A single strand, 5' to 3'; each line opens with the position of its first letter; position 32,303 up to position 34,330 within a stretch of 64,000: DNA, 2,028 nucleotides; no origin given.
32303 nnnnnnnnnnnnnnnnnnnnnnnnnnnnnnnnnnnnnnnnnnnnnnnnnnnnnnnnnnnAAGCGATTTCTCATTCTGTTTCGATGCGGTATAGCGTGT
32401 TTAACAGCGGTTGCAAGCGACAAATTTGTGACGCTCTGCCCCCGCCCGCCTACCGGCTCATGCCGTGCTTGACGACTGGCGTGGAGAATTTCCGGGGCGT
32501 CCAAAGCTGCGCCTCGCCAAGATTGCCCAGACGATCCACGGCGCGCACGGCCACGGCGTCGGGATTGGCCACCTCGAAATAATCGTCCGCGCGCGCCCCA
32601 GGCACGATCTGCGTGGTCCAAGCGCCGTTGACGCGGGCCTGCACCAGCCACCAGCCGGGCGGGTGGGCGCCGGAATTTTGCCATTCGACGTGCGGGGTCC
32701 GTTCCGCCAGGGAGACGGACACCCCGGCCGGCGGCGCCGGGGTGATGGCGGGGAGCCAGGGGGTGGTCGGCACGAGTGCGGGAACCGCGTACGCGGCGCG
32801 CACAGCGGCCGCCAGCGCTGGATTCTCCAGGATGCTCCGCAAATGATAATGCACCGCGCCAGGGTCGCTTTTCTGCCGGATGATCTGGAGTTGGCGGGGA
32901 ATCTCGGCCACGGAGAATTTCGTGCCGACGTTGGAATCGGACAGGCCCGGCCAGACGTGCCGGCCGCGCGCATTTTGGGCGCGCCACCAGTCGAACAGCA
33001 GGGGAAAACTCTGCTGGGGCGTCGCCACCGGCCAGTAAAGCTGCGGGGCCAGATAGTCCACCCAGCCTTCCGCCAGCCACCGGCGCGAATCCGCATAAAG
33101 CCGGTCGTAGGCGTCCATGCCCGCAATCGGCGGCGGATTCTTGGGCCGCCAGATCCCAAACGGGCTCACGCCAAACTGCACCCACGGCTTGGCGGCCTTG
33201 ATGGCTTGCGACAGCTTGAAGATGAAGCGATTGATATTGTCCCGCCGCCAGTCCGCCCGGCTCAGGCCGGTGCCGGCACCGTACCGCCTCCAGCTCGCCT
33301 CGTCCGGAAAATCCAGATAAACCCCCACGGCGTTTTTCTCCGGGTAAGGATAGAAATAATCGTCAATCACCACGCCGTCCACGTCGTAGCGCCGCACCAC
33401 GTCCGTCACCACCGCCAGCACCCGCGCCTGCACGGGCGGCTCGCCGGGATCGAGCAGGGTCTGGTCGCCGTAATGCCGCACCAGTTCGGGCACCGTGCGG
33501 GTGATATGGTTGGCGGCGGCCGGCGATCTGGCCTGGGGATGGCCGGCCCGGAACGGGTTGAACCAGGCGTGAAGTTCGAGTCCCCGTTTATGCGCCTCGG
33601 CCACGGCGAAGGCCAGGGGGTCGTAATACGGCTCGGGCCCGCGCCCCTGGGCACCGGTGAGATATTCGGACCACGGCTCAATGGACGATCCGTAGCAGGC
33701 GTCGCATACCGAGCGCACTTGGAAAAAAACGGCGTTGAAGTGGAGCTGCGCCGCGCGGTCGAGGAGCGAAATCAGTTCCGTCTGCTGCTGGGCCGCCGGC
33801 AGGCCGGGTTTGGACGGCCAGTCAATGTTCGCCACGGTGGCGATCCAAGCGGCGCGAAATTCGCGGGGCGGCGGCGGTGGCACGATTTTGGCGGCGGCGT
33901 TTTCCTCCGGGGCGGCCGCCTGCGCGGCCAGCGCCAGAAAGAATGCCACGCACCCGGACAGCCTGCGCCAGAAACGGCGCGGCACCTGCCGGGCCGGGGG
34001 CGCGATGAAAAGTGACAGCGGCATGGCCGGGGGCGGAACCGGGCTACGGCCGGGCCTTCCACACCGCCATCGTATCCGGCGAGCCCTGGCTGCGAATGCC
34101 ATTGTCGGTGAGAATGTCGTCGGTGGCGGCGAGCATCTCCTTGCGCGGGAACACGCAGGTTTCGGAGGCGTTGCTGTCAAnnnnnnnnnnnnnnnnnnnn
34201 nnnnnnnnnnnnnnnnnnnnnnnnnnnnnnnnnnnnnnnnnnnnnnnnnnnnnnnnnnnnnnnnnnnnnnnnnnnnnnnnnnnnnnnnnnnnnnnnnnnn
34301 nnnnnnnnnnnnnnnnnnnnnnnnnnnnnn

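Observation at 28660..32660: The lower-GC adhesin gene is bracketed by a ~207-bp direct duplication of the GHL10 gene's 3' end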

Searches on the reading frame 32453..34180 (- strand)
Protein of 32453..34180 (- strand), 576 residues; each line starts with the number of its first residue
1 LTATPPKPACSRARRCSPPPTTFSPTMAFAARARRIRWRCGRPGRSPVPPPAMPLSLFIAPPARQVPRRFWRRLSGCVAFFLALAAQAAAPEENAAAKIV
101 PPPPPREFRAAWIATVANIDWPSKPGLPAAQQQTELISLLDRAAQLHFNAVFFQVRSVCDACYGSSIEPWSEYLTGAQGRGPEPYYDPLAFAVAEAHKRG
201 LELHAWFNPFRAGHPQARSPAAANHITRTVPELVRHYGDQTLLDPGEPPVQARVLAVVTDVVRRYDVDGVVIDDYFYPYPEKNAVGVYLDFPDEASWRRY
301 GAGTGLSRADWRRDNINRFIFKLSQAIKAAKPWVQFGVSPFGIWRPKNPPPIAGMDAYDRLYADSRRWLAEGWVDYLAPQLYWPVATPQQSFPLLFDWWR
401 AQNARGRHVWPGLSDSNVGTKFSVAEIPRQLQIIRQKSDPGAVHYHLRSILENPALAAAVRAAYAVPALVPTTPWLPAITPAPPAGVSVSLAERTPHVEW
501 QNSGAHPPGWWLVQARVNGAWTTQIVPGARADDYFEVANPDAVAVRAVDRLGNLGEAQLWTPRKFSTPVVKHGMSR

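Call 10: search_protein_families(library=pfam, proteins=[window:32453-34180:-], max_evalue=0.01)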
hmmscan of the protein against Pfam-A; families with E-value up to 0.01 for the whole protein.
window:32453-34180:- (576 aa): 1 family
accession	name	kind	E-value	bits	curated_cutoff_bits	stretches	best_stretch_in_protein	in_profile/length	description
PF02638.21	GHL10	-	1.6e-68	231.6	27.9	1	107-419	1-300/311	Glycosyl hydrolase-like 10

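Call 12: find_related_loci(query=window:32453-34021:-, collection=genome_contigs, flank=10000)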
Query window:32453-34021:- (523 aa) in genome_contigs; peptide patterns used: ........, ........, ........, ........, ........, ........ (x = any residue, [..] = any of these).
600 stretches matched a pattern (row limit reached: there are more); 580 encode a relative of the query (tblastn E <= 1e-3); the best 80 are kept; 80 distinct loci.
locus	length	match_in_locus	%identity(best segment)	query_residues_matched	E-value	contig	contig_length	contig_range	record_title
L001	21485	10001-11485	72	19-513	0e+0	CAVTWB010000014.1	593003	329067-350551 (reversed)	MAG: uncultured Verrucomicrobiae bacterium isolate MFD09286.bin.2.151 genome assembly, contig: contig_63586, whole genom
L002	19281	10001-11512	67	18-522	0e+0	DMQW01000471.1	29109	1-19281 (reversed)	MAG TPA_asm: Limisphaerales bacterium isolate UBA11358 contig_6497, whole genome shotgun sequence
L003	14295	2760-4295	60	7-520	0e+0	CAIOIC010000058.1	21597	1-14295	MAG: uncultured Verrucomicrobia subdivision 3 bacterium isolate KTt_bin-0432 genome assembly, contig: bin-0432:058/136,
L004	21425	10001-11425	59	46-520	0e+0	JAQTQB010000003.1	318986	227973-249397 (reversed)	MAG: Verrucomicrobiales bacterium isolate STB_13 NODE_66_length_318986_cov_10.446056_Sandtown_B, whole genome shotgun se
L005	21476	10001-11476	59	21-513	0e+0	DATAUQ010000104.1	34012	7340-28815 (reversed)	MAG TPA_asm: Verrucomicrobiia bacterium isolate SMAG_U5576 k141_857737, whole genome shotgun sequence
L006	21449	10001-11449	53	26-506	2e-164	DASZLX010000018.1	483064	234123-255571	MAG TPA_asm: Verrucomicrobiia bacterium isolate SMAG_U5876 k141_2267306, whole genome shotgun sequence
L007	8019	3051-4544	51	18-515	3e-163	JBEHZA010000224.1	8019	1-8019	MAG: Verrucomicrobiota bacterium isolate ESF1.bin.9 NODE_10738_length_8019_cov_3.143939, whole genome shotgun sequence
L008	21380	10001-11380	54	44-504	4e-159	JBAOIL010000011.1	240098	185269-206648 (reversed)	MAG: Verrucomicrobiota bacterium isolate AS_Ams2_Bin42 np2-np3_contig_18655, whole genome shotgun sequence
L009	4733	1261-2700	51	28-500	1e-155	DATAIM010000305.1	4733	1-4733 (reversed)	MAG TPA_asm: Gemmatimonadaceae bacterium isolate SMAG_U6884 k141_276905, whole genome shotgun sequence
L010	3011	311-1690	52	44-500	2e-159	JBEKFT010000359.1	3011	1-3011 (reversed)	MAG: Verrucomicrobiota bacterium isolate SPRUCE 236 SPRUCE_236_359, whole genome shotgun sequence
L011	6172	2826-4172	54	53-500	2e-151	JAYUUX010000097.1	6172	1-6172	MAG: Verrucomicrobiales bacterium isolate GL124_DN_concoct_31_sub GL124_DN_concoct_31_sub_96, whole genome shotgun seque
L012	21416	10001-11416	51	29-500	2e-150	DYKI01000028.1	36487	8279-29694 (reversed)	MAG TPA_asm: Chthonomonas calidirosea isolate SulCav_AS07-7_64_28 SulCav_AS07_7_1035_length_36487_cov_15_124177, whole g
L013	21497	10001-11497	49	20-511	2e-156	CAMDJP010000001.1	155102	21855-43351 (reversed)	MAG: Akkermansia muciniphila isolate TE-11nov19-118 genome assembly, contig: TE-11nov19-C26, whole genome shotgun sequen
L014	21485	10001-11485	49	20-503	2e-149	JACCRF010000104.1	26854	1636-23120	MAG: Gemmatimonadaceae bacterium isolate MGR_bin15 SD2897-2912_k127_8522871, whole genome shotgun sequence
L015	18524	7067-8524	50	29-500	2e-147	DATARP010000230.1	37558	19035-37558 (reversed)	MAG TPA_asm: Gemmatimonadaceae bacterium isolate SMAG_U5496 k141_2675582, whole genome shotgun sequence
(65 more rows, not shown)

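Call 16: find_homologous_proteins(query=window:32453-34021:-, max_evalue=1e-20)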
Query window:32453-34021:- (523 aa): 8000 proteins with E <= 1e-20 among 8000 candidates; the best 120 are listed.
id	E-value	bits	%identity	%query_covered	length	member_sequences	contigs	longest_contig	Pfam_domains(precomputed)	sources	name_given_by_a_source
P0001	0.0e+0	1065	88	100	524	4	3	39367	PF02638.22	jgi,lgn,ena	jgi:uncharacterized lipoprotein YddW (UPF0748 family)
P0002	1.7e-263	894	75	96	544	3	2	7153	PF02638.22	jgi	jgi:uncharacterized lipoprotein YddW (UPF0748 family)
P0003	1.7e-261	887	77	93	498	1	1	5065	PF02638.22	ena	-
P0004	3.6e-259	879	74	96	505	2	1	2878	PF02638.22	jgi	-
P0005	6.1e-257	872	74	96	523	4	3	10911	PF02638.22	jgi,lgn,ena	jgi:uncharacterized lipoprotein YddW (UPF0748 family)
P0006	1.0e-256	871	75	93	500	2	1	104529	PF02638.22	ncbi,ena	-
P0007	3.8e-254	863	78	91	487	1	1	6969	PF02638.22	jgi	jgi:uncharacterized lipoprotein YddW (UPF0748 family)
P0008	4.3e-254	863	73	93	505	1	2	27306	PF02638.22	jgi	jgi:uncharacterized lipoprotein YddW (UPF0748 family)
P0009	2.1e-252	857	72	96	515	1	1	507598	PF02638.22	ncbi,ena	-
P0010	3.6e-252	856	73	95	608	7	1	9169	PF02638.22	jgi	-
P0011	8.7e-252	855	73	96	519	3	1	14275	PF02638.22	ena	-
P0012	5.2e-247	839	69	98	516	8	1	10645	PF02638.22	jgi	jgi:uncharacterized lipoprotein YddW (UPF0748 family)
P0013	2.0e-246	837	70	97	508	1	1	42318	PF02638.22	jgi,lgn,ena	-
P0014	2.1e-246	837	71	95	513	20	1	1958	PF02638.22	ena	-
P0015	4.3e-245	833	69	95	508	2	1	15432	PF02638.22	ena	-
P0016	4.9e-244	829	73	92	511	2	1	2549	PF02638.22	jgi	jgi:uncharacterized lipoprotein YddW (UPF0748 family)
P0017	1.8e-242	824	68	95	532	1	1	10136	PF02638.22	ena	-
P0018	4.8e-242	823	72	89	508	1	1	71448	PF02638.22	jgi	jgi:uncharacterized lipoprotein YddW (UPF0748 family)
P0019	6.4e-241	819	70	93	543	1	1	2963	PF02638.22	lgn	-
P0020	6.9e-239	812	73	89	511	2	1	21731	PF02638.22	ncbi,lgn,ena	-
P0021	9.3e-239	812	69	95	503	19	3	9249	PF02638.22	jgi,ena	-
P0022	2.9e-237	807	69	94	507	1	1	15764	PF02638.22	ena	-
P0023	3.5e-237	807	73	88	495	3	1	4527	PF02638.22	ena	-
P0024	1.0e-236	805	72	91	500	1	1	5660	PF02638.22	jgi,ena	jgi:uncharacterized lipoprotein YddW (UPF0748 family)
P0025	1.1e-235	802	69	97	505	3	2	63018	PF02638.22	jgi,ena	-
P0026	1.7e-235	801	70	93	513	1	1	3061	PF02638.22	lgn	-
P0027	6.3e-234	796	69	94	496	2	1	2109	PF02638.22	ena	-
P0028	3.4e-233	794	67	97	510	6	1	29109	PF02638.22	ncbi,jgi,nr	ncbi:MAG TPA: hypothetical protein DCQ92_18915 [Verrucomicrobia subdivision 3 bacterium]|nr:hypothet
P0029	9.6e-233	792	69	92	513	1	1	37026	PF02638.22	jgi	jgi:uncharacterized lipoprotein YddW (UPF0748 family)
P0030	1.0e-232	792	68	90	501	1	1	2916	PF02638.22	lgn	-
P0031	1.7e-232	791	65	96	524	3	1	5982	PF02638.22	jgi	jgi:uncharacterized lipoprotein YddW (UPF0748 family)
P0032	2.1e-232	791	68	94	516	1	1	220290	PF02638.22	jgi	jgi:uncharacterized lipoprotein YddW (UPF0748 family)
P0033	4.7e-232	790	69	91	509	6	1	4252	PF02638.22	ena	-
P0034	2.9e-231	787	68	94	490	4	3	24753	PF02638.22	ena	-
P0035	3.8e-231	787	70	89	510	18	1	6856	PF02638.22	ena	-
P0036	1.9e-230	784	65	96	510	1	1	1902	PF02638.22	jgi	jgi:uncharacterized lipoprotein YddW (UPF0748 family)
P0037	4.1e-230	783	67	92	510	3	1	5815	PF02638.22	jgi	jgi:uncharacterized lipoprotein YddW (UPF0748 family)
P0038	4.1e-230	783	66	95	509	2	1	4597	PF02638.22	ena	-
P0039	5.7e-230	783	70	93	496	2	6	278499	PF02638.22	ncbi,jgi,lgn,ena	jgi:uncharacterized lipoprotein YddW (UPF0748 family)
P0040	6.8e-230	783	65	96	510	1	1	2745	PF02638.22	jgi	jgi:uncharacterized lipoprotein YddW (UPF0748 family)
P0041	8.3e-230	782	66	92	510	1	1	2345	PF02638.22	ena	-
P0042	2.2e-229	781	66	95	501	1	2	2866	PF02638.22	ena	-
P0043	4.3e-229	780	69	93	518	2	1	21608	PF02638.22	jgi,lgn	jgi:uncharacterized lipoprotein YddW (UPF0748 family)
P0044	5.5e-229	780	65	96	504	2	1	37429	PF02638.22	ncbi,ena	-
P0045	8.7e-229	779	66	93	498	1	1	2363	PF02638.22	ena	-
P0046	1.8e-228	778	66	92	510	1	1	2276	PF02638.22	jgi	jgi:uncharacterized lipoprotein YddW (UPF0748 family)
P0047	1.9e-228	778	66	92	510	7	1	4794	PF02638.22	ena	-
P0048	5.3e-227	773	65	94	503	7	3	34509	PF02638.22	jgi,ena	jgi:uncharacterized lipoprotein YddW (UPF0748 family)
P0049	1.1e-226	772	65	94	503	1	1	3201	PF02638.22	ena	-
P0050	5.8e-226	770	65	95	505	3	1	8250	PF02638.22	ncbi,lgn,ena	-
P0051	6.7e-226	770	68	92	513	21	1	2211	PF02638.22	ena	-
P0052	7.3e-226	769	68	91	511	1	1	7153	PF02638.22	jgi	jgi:uncharacterized lipoprotein YddW (UPF0748 family)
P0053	9.1e-226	769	67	90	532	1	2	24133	PF02638.22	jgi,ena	jgi:uncharacterized lipoprotein YddW (UPF0748 family)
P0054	1.3e-225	769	68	96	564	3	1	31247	PF02638.22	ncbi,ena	-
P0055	6.3e-225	766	69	92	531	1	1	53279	PF02638.22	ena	-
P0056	1.1e-224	766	71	86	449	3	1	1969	PF02638.22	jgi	jgi:uncharacterized lipoprotein YddW (UPF0748 family)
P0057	7.5e-224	763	68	91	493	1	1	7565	PF02638.22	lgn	-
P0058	3.8e-223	760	67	92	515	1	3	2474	PF02638.22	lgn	-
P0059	5.5e-223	760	66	91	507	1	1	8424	PF02638.22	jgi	jgi:uncharacterized lipoprotein YddW (UPF0748 family)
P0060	6.6e-223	760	67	93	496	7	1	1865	PF02638.22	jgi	jgi:uncharacterized lipoprotein YddW (UPF0748 family)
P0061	1.3e-221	755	65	94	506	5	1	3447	PF02638.22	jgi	jgi:uncharacterized lipoprotein YddW (UPF0748 family)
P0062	6.4e-221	753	65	93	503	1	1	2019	PF02638.22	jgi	jgi:uncharacterized lipoprotein YddW (UPF0748 family)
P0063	2.9e-220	751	68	88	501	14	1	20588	PF02638.22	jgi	jgi:uncharacterized lipoprotein YddW (UPF0748 family)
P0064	2.6e-219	748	65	93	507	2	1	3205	PF02638.22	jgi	jgi:uncharacterized lipoprotein YddW (UPF0748 family)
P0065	5.1e-219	747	65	94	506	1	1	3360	PF02638.22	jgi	jgi:uncharacterized lipoprotein YddW (UPF0748 family)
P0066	9.8e-219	746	66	90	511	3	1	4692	PF02638.22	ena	-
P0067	1.4e-218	745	67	90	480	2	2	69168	PF02638.22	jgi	jgi:uncharacterized lipoprotein YddW (UPF0748 family)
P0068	1.6e-218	745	67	89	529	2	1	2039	PF02638.22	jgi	-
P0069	2.1e-218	745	64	95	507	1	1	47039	PF02638.22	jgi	jgi:uncharacterized lipoprotein YddW (UPF0748 family)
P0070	2.4e-218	745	65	94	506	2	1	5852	PF02638.22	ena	-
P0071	4.1e-218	744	66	88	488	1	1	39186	PF02638.22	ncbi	-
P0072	1.2e-217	742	64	94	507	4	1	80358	PF02638.22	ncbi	ncbi:MAG: family 10 glycosylhydrolase [Verrucomicrobiota bacterium]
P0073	3.3e-217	741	65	94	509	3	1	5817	PF02638.22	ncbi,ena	-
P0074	1.3e-216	739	64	94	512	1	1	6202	PF02638.22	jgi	jgi:uncharacterized lipoprotein YddW (UPF0748 family)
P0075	4.2e-216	737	65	94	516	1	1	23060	PF02638.22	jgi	jgi:uncharacterized lipoprotein YddW (UPF0748 family)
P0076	6.0e-216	737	67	88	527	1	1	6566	PF02638.22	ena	-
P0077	6.0e-216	737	68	89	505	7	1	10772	PF02638.22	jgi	jgi:uncharacterized lipoprotein YddW (UPF0748 family)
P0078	1.5e-215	735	64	95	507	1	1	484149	PF02638.22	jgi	jgi:uncharacterized lipoprotein YddW (UPF0748 family)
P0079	1.7e-215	735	63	92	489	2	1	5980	PF02638.22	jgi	jgi:uncharacterized lipoprotein YddW (UPF0748 family)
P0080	1.7e-215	735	64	93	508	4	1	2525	PF02638.22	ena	-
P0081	4.5e-215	734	62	94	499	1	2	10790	PF02638.22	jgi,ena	-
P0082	7.9e-215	733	66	92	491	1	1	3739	PF02638.22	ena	-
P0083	1.5e-214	732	61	96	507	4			PF02638.22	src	-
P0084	3.6e-214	731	65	94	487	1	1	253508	PF02638.22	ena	-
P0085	4.4e-214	730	64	96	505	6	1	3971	PF02638.22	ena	-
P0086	5.1e-214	730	64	94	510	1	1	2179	PF02638.22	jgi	jgi:uncharacterized lipoprotein YddW (UPF0748 family)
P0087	7.1e-214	730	66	92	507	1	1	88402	PF02638.22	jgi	jgi:uncharacterized lipoprotein YddW (UPF0748 family)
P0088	7.4e-214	730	66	92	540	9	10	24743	PF02638.22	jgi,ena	jgi:uncharacterized lipoprotein YddW (UPF0748 family)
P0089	9.8e-214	729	65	89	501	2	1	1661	PF02638.22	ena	-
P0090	1.6e-213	729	66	94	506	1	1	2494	PF02638.22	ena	-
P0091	1.7e-213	729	63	93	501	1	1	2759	PF02638.22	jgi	jgi:uncharacterized lipoprotein YddW (UPF0748 family)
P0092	3.2e-213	728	64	93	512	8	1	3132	PF02638.22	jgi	-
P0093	1.1e-212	726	70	83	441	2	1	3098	PF02638.22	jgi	jgi:uncharacterized lipoprotein YddW (UPF0748 family)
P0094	2.5e-212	725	65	94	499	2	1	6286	PF02638.22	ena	-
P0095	5.4e-212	724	65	89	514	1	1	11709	PF02638.22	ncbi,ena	-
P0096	8.7e-212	723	65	91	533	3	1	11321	PF02638.22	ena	-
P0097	1.0e-211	723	60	94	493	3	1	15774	PF02638.22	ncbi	-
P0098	1.2e-211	722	65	91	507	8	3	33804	PF02638.22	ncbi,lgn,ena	-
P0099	1.2e-211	722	64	93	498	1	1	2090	PF02638.22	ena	-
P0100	2.1e-211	722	65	89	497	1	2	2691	PF02638.22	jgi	jgi:uncharacterized lipoprotein YddW (UPF0748 family)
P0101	5.2e-211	720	65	89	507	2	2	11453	PF02638.22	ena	-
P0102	5.7e-211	720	63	95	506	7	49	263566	PF02638.22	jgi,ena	jgi:uncharacterized lipoprotein YddW (UPF0748 family)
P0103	7.3e-211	720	64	96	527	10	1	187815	PF02638.22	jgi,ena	-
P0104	7.3e-211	720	62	95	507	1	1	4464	PF02638.22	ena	-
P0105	8.9e-211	720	61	96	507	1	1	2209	PF02638.22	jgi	jgi:uncharacterized lipoprotein YddW (UPF0748 family)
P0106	1.0e-210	719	63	93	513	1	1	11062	PF02638.22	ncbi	ncbi:MAG TPA: family 10 glycosylhydrolase [Verrucomicrobiae bacterium]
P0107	1.6e-210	719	65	91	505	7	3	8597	PF02638.22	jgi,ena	jgi:uncharacterized lipoprotein YddW (UPF0748 family)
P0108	1.7e-210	719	63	96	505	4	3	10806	PF02638.22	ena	-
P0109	3.9e-210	717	62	97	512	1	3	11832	PF02638.22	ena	-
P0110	8.1e-210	716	64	96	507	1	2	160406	PF02638.22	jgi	jgi:uncharacterized lipoprotein YddW (UPF0748 family)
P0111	1.5e-209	716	63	94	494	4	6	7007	PF02638.22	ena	-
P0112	2.5e-209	715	65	90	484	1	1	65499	PF02638.22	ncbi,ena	-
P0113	4.8e-209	714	64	93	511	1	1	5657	PF02638.22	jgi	jgi:uncharacterized lipoprotein YddW (UPF0748 family)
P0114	5.2e-209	714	62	94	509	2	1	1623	PF02638.22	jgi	jgi:uncharacterized lipoprotein YddW (UPF0748 family)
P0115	9.8e-209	713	64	90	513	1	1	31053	PF02638.22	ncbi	-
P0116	1.1e-208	713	63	96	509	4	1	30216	PF02638.22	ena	-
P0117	1.5e-208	712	64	93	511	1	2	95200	PF02638.22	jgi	jgi:uncharacterized lipoprotein YddW (UPF0748 family)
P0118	2.4e-208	712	63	94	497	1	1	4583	PF02638.22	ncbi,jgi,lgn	ncbi:MAG TPA: family 10 glycosylhydrolase [Verrucomicrobiae bacterium]|jgi:uncharacterized lipoprote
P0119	2.6e-208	711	62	95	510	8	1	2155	PF02638.22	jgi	-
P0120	4.2e-208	711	64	93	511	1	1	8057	PF02638.22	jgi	jgi:uncharacterized lipoprotein YddW (UPF0748 family)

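Call 18: find_encoding_contigs(protein=P0001, flank=10000, max_places=10)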
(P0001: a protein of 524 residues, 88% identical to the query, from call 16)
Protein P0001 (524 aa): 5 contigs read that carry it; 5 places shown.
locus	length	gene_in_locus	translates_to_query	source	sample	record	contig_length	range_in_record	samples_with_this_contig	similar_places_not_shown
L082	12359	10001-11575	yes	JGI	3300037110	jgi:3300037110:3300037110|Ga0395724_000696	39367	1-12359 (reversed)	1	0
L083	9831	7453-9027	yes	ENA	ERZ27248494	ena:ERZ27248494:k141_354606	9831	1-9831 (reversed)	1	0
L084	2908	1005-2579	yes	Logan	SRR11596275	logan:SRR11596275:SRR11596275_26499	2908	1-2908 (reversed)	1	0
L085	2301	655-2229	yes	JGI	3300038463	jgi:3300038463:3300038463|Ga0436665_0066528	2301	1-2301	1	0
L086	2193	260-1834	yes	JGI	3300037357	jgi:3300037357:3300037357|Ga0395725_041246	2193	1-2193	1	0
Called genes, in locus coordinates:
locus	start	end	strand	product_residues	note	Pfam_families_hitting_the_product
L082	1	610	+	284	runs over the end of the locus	PF05045:RgpF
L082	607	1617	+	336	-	PF00535:Glycos_transf_2, PF13641:Glyco_tranf_2_3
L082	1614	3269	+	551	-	PF00535:Glycos_transf_2, PF10111:Glyco_tranf_2_2, PF13641:Glyco_tranf_2_3, PF02698:DUF218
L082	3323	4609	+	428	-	PF03446:NAD_binding_2 (weak), PF03721:UDPG_MGDP_dh_N, PF00984:UDPG_MGDP_dh, PF03720:UDPG_MGDP_dh_C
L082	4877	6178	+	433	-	-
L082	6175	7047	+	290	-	PF09721:Exosortase_EpsH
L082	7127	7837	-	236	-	PF01936:NYN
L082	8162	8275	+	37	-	-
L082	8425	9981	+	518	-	PF00089:Trypsin, PF13365:Trypsin_2, PF17815:PDZ_3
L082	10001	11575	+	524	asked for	PF02638:GHL10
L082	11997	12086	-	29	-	-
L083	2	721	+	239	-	?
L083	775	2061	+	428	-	PF03446:NAD_binding_2 (weak), PF03721:UDPG_MGDP_dh_N, PF00984:UDPG_MGDP_dh, PF03720:UDPG_MGDP_dh_C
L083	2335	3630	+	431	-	-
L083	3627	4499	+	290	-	PF09721:Exosortase_EpsH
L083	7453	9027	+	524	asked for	PF02638:GHL10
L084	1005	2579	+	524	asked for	PF02638:GHL10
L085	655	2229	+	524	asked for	PF02638:GHL10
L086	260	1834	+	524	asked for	PF02638:GHL10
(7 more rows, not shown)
